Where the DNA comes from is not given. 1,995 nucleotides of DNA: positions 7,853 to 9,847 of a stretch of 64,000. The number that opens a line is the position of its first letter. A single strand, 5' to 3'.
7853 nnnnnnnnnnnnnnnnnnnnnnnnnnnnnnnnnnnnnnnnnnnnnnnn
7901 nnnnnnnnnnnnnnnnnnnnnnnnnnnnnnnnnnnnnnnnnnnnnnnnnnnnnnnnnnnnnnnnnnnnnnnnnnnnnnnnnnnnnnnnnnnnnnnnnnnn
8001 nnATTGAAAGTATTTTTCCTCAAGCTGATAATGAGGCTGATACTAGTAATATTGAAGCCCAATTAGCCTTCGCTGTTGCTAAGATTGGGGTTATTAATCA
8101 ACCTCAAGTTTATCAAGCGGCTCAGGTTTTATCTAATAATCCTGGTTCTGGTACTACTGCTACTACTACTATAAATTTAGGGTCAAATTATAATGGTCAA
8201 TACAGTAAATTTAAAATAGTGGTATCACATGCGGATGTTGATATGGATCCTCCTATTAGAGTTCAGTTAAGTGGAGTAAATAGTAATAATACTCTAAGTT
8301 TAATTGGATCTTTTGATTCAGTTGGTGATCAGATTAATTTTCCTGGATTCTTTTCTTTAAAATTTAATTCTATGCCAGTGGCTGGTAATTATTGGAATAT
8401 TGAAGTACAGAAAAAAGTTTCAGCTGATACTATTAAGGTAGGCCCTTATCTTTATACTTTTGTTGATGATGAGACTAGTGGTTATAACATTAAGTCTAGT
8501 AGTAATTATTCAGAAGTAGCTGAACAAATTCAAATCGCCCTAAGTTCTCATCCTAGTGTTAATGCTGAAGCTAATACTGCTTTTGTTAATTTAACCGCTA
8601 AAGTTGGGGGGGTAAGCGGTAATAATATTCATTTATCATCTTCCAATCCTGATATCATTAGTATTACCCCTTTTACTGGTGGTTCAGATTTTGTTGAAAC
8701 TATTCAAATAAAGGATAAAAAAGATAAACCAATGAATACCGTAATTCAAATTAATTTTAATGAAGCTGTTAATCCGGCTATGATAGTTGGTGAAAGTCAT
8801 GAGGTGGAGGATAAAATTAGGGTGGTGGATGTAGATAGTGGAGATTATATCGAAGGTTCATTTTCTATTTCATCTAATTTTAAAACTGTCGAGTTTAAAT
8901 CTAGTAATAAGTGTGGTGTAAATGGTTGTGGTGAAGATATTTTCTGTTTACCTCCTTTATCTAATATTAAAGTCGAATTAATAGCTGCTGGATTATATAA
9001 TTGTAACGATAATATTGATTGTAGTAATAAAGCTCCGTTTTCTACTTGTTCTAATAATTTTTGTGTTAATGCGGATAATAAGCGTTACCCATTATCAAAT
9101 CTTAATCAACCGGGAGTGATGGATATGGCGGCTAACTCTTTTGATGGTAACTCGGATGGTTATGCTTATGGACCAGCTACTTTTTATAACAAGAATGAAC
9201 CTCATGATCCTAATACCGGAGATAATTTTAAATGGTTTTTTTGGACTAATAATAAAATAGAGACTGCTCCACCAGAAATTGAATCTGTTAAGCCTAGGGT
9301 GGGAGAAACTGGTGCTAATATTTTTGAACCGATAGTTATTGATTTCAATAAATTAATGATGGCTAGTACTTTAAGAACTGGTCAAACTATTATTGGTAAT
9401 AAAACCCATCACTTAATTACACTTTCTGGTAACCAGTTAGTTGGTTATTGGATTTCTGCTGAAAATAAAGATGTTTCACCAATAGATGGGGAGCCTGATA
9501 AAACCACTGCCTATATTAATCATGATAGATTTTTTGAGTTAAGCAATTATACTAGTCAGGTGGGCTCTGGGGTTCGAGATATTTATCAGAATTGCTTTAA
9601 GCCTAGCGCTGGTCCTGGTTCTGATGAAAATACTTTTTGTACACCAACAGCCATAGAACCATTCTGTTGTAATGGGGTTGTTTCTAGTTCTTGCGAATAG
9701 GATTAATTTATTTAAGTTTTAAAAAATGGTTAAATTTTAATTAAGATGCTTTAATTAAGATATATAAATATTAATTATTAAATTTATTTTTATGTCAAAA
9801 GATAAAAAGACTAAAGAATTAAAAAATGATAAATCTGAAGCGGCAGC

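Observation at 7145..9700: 851-aa Cys-rich surface protein anchored by a VirB2/TrbC-pilin-like N-terminal module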

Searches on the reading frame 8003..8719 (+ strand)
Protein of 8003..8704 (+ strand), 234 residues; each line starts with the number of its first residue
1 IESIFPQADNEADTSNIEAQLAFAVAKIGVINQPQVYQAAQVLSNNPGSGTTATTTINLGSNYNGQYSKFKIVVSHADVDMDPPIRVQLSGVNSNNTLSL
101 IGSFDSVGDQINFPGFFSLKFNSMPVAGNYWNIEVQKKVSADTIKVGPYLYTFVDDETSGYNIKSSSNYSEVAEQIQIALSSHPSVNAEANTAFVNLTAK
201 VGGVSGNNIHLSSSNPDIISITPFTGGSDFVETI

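Call 42: search_protein_families(library=pfam, proteins=[window:8003-8704:+], max_evalue=10)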
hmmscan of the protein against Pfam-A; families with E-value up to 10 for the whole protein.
window:8003-8704:+ (234 aa): 1 family
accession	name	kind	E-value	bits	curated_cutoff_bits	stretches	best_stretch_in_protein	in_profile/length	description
PF14794.11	DUF4479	-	0.027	14.7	25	1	155-182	22-49/71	Domain of unknown function (DUF4479)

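Call 72: predict_structure(alignment_id=A2)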
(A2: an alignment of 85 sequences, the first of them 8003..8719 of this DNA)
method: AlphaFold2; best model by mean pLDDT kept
length: 239 residues; sequences in the alignment: 85
mean_pLDDT: 96.0   pTM: 0.85
mean pLDDT of the five models: 96.0, 95.9, 95.8, 95.8, 95.6
residues with pLDDT >= 90: 218; 70-90: 18; 50-70: 3; < 50: 0
segments of 3 or more residues with pLDDT < 50: none
pLDDT, mean of each block of 10 residues (from residue 1): 74 95 98 98 98 97 97 94 92 96 97 97 97 98 98 98 98 99 98 98 98 98 98 91
secondary structure, 60 per line:
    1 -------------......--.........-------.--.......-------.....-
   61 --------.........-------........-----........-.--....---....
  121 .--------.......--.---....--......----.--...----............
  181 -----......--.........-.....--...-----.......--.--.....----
elements in order: E14-19 E22-30 E41-47 E55-59 E69-77 E85-92 E98-105 E110-113 E117-121 E130-136 E143-146 E149-154 E162-164 H169-180 E186-191 E194-202 H204-208 E211-213 E219-225 E231-235

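Call 75: fold_search(model_id=the predicted structure, library=pdb)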
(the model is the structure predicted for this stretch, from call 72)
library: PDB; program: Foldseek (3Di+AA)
matches with E <= 10: 539; with E <= 0.001: 0
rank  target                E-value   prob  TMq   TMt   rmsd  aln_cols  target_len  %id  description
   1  9au6_A                1.5e-03  0.97  0.31  0.11  19.2       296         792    8  Cryo-EM of Geovibrio thiophilus flagellum (released 2024-11-13)
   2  5ziz_A                2.8e-03  1.00  0.28  0.23   6.5       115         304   14  Crystal structure of Xanthomonas campestris FlgL (space group H3) (released 2018-10-17)
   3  5ziz_B                1.5e-02  1.00  0.28  0.23   5.9       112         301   15  Crystal structure of Xanthomonas campestris FlgL (space group H3) (released 2018-10-17)
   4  7nhr_B                1.8e-02  0.63  0.21  0.11  16.0       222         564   12  Putative transmembrane protein Wzc K540M C1 (released 2021-08-25)
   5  5zj0                  1.9e-02  1.00  0.28  0.23   6.8       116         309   12  Crystal structure of Xanthomonas campestris FlgL (space group C2) (released 2018-10-17)
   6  6e1r_B                3.9e-02  0.35  0.14  0.08  30.9       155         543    8  Crystal structure of the Acinetobacter phage vB_ApiP_P1 tailspike protein (released 2019-07-17)
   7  6e1r_A                4.1e-02  0.35  0.15  0.08  30.9       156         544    9  Crystal structure of the Acinetobacter phage vB_ApiP_P1 tailspike protein (released 2019-07-17)
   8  7c7z_A                6.3e-02  0.94  0.25  0.19   8.3       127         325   13  Crystal structure of the flagellar junction protein FlgL from Legionella pneumophila (released 2020-08-12)
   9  1c3n_A                7.7e-02  0.20  0.13  0.18  13.0       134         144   12  CRYSTAL STRUCTURE OF HELIANTHUS TUBEROSUS LECTIN COMPLEXED TO MAN(1-2)MAN (released 2000-01-10)
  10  7c7z_B                8.2e-02  0.92  0.25  0.20   8.3       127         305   13  Crystal structure of the flagellar junction protein FlgL from Legionella pneumophila (released 2020-08-12)
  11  5tzn_F                8.6e-02  0.54  0.17  0.25  10.6       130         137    9  Structure of the viral immunoevasin m12 (Smith) bound to the natural killer cell receptor NKR-P1B (B6) (released 2017-05-24)
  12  5tzn_G                9.6e-02  0.44  0.16  0.23  10.7       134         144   10  Structure of the viral immunoevasin m12 (Smith) bound to the natural killer cell receptor NKR-P1B (B6) (released 2017-05-24)
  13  8iq9_B                1.2e-01  0.06  0.09  0.05  27.3       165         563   10  Crystal structure of trimeric K2-2 TSP in complex with tetrasaccharide and octasaccharide (released 2024-02-21)
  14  9rku_BD               1.3e-01  0.69  0.24  0.13  18.8       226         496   11  Agrobacterium phage 7-7-1 baseplate (released 2025-12-10)
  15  1c3m_A                1.3e-01  0.23  0.14  0.21  12.6       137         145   14  CRYSTAL STRUCTURE OF HELTUBA COMPLEXED TO MAN(1-3)MAN (released 2000-01-10)
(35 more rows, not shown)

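Call 76: fold_search(model_id=the predicted structure, library=viral)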
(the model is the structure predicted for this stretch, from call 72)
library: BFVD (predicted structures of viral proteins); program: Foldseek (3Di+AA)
matches with E <= 10: 1143; with E <= 0.001: 7
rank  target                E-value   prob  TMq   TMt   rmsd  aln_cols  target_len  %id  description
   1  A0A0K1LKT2            3.9e-07  1.00  0.36  0.12  35.0       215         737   16  Uncharacterized protein [Rhodobacter phage RcTitan]
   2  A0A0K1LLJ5            2.5e-06  1.00  0.36  0.45   1.5        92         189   33  Uncharacterized protein [Rhodobacter phage RcTitan]
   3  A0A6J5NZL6            9.9e-05  1.00  0.35  0.34  26.4       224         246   13  Uncharacterized protein [uncultured Caudovirales phage]
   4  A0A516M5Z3            1.2e-04  1.00  0.40  0.33   2.7       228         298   14  (no name in the UniProt tables at hand)
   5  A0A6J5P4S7            2.8e-04  1.00  0.34  0.23  25.6       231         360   12  Major tail protein [uncultured Caudovirales phage]
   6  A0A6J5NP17            4.6e-04  1.00  0.32  0.11  17.1       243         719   11  Uncharacterized protein [uncultured Caudovirales phage]
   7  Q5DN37                6.9e-04  1.00  0.32  0.28  24.2       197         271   13  Gp68 [Alphaproteobacteria phage PhiJL001]
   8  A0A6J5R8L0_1          1.3e-03  1.00  0.33  0.09  19.6       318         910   12  Uncharacterized protein [uncultured Caudovirales phage]
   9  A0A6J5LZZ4            3.4e-03  0.98  0.33  0.09  18.1       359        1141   14  Uncharacterized protein [uncultured Caudovirales phage]
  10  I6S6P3                4.4e-03  1.00  0.27  0.14  19.8       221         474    9  Uncharacterized protein [Nonlabens phage P12024S]
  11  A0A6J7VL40            5.7e-03  0.91  0.30  0.12  56.8       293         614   13  Uncharacterized protein [uncultured Caudovirales phage]
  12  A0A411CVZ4            6.0e-03  1.00  0.33  0.18   3.6       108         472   12  (no name in the UniProt tables at hand)
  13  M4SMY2                9.2e-03  0.82  0.24  0.27  29.2       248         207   12  Uncharacterized protein [Cyanophage KBS-P-1A]
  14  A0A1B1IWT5            1.1e-02  1.00  0.31  0.15  25.7       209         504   13  (no name in the UniProt tables at hand)
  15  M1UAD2                1.2e-02  0.60  0.23  0.08  16.5       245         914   11  Tail tubular protein B [Cyanophage SS120-1]
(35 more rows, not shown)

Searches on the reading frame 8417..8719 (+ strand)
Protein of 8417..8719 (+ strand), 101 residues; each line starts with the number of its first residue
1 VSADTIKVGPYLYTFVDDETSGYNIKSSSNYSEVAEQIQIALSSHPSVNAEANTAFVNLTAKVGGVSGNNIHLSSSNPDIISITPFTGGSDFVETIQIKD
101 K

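Call 84: search_dna_similar(query=window:8417-8719:+, collection=phages, mode=protein, max_evalue=0.001, max_rows=15)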
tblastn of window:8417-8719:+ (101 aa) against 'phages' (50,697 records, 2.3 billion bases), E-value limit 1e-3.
No match.

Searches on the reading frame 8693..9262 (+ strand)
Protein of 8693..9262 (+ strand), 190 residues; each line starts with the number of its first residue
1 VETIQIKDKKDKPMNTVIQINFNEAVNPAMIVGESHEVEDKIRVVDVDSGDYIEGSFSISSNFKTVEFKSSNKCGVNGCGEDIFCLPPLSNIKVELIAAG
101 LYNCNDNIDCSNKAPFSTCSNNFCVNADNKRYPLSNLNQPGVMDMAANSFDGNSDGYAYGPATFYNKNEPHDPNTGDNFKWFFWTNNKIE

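Call 42: search_protein_families(library=pfam, proteins=[window:8693-9262:+], max_evalue=10)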
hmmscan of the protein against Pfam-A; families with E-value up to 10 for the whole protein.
window:8693-9262:+ (190 aa): 1 family
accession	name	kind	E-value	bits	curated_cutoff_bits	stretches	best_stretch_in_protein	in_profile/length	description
PF13205.12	Big_5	-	0.12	13.6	23.6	1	10-71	17-70/105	Bacterial Ig-like domain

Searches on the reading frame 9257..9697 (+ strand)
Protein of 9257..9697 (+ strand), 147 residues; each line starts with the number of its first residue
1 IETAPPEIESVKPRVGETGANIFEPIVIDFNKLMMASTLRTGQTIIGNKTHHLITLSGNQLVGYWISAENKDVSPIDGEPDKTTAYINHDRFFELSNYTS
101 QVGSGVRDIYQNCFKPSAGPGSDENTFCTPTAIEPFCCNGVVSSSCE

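Call 42: search_protein_families(library=pfam, proteins=[window:9257-9697:+], max_evalue=10)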
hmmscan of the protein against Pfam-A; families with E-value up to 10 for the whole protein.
window:9257-9697:+ (147 aa): 2 families
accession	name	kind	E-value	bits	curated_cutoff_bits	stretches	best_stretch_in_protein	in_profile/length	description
PF13205.12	Big_5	-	7.8e-05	23.8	23.6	1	3-112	2-93/105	Bacterial Ig-like domain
PF21560.2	Gp34_2nd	-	0.09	13.4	27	1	59-114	20-68/102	Long-tail fiber proximal subunit, C-terminal, second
